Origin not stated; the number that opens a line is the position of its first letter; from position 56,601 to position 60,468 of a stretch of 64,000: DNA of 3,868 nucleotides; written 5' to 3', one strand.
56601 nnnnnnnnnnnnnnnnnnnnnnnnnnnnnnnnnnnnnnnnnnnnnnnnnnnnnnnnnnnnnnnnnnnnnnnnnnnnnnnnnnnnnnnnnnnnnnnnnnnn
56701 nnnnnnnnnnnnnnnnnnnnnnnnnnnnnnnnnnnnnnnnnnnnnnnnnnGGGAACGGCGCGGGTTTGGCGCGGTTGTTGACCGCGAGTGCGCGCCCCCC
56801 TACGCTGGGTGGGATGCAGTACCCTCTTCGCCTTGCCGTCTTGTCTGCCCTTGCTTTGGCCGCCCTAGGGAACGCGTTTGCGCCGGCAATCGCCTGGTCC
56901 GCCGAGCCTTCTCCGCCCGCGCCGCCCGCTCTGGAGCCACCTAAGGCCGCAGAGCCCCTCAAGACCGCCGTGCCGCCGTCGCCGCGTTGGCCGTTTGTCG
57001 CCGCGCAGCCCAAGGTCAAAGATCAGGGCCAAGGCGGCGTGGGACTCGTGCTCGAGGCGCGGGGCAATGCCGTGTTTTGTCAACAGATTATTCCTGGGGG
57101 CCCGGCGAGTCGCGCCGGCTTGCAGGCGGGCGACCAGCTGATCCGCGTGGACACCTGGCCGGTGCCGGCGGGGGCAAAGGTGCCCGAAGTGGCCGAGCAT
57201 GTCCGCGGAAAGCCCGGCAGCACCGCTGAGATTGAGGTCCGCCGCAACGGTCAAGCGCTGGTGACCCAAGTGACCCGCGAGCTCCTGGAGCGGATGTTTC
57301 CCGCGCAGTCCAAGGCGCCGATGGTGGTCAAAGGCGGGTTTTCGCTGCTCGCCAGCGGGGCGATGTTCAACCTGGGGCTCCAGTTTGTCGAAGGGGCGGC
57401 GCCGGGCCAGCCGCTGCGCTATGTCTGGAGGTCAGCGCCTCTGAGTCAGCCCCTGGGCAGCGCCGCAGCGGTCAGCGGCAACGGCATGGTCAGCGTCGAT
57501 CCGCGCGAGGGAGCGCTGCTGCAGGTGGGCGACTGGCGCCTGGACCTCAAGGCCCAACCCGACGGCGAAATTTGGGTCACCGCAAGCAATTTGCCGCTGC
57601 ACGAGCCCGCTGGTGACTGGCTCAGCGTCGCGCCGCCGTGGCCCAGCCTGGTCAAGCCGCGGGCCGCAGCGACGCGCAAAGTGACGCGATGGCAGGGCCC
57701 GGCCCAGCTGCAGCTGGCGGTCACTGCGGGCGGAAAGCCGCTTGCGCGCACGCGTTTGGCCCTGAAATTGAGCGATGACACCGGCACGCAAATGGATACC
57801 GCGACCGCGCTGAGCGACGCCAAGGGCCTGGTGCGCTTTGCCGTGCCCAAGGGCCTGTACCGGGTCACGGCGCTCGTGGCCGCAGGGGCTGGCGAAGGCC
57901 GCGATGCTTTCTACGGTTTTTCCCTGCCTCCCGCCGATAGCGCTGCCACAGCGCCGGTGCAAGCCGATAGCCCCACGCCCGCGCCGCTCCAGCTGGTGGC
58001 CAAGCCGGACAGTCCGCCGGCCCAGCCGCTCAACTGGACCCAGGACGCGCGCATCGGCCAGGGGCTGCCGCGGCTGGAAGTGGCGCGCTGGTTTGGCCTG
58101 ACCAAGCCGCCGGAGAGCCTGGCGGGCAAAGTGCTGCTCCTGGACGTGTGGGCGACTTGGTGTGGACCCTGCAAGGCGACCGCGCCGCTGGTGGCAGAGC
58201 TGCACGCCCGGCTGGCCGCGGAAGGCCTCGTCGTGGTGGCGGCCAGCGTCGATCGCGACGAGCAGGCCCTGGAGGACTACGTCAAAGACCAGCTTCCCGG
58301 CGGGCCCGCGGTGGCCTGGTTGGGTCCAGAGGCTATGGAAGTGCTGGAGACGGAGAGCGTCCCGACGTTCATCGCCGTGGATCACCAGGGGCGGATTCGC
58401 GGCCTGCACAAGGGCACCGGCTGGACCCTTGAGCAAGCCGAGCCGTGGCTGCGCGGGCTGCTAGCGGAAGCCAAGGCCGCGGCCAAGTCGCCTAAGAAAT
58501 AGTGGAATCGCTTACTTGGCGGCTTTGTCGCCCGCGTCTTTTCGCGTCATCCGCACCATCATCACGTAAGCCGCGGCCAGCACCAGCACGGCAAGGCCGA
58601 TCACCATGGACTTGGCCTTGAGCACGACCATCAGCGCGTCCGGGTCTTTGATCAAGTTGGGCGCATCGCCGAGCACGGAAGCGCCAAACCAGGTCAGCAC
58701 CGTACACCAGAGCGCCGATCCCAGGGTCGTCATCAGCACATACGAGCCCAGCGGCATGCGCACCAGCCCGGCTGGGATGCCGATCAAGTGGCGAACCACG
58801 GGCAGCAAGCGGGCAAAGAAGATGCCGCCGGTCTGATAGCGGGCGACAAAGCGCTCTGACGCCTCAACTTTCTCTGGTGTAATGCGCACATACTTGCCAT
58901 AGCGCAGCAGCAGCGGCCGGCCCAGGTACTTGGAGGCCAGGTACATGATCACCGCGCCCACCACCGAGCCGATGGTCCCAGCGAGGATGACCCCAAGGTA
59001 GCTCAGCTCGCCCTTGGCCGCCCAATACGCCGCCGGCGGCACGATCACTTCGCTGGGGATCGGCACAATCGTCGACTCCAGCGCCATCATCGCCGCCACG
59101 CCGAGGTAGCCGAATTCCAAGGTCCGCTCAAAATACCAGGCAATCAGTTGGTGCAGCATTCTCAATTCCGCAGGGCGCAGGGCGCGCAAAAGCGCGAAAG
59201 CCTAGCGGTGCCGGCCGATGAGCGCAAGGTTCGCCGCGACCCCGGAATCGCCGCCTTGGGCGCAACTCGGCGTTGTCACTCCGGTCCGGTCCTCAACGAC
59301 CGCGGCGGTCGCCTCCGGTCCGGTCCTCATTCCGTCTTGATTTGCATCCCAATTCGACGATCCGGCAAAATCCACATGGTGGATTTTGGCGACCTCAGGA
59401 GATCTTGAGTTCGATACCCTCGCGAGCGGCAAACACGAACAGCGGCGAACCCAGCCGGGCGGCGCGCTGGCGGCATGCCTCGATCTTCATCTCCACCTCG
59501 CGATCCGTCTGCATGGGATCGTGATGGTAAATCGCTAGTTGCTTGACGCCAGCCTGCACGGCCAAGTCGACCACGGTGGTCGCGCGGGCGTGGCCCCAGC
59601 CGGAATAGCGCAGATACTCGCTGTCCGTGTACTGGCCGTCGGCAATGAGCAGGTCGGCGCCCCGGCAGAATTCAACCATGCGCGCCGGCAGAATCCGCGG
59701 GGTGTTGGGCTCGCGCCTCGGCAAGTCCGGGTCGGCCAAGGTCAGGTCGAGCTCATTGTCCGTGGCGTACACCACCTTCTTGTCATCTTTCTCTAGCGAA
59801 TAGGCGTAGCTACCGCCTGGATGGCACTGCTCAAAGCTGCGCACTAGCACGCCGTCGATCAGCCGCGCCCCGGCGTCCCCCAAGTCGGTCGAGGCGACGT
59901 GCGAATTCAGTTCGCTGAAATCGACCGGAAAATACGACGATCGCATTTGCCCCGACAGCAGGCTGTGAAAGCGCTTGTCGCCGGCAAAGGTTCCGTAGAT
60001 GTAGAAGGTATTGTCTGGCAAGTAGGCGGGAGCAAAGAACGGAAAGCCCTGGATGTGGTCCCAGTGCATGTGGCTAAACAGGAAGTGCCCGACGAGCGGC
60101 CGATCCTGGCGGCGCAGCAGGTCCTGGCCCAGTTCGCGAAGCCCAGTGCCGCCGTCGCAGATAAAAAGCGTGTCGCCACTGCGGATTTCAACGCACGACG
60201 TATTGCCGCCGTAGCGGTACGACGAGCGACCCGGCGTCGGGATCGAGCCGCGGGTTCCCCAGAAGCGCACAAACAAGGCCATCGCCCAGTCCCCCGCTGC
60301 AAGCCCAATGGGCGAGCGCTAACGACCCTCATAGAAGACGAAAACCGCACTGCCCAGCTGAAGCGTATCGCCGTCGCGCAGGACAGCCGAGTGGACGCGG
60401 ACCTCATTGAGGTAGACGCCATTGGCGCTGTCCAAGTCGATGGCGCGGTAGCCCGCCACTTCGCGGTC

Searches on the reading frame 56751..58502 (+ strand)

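Call 31: search_protein_families(library=pfam, proteins=[window:56751-58502:+], max_evalue=0.001)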
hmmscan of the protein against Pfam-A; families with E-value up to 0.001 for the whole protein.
window:56751-58502:+ (583 aa): 7 families
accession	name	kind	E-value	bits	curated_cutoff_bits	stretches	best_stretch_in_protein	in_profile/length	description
PF13905.12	Thioredoxin_8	-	1.4e-10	41.8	27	1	459-549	1-94/94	Thioredoxin-like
PF08534.16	Redoxin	-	7.9e-09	35.9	26.6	1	456-555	25-134/148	Redoxin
PF17820.7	PDZ_6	-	9.5e-09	35.3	27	1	112-165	4-54/54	PDZ domain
PF13180.12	PDZ_2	-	2.3e-08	34.6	27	1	96-174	2-78/80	PDZ domain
PF00085.26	Thioredoxin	-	5.2e-08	33.3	23.5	1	460-505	19-61/103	Thioredoxin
PF00578.27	AhpC-TSA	-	3e-07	30.9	26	1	439-513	5-79/124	AhpC/TSA family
PF00595.29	PDZ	-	2.5e-06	28.2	23.2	1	88-137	3-56/81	PDZ domain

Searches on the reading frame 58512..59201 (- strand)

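Call 31: search_protein_families(library=pfam, proteins=[window:58512-59201:-], max_evalue=0.001)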
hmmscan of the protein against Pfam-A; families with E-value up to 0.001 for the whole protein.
window:58512-59201:- (229 aa): 1 family
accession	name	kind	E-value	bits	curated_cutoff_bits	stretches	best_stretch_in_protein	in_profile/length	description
PF09335.16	VTT_dom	-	5.3e-21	75.8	33.9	1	58-174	11-122/123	VTT domain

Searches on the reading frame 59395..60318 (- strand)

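Call 31: search_protein_families(library=pfam, proteins=[window:59395-60318:-], max_evalue=0.001)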
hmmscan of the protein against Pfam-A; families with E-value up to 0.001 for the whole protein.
window:59395-60318:- (307 aa): 2 families
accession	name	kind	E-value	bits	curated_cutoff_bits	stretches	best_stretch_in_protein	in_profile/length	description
PF12706.13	Lactamase_B_2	-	1.1e-09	38.6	27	1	54-266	5-200/200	Beta-lactamase superfamily domain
PF00753.33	Lactamase_B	-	0.00028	21.3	22.7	0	37-193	3-155/196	Metallo-beta-lactamase superfamily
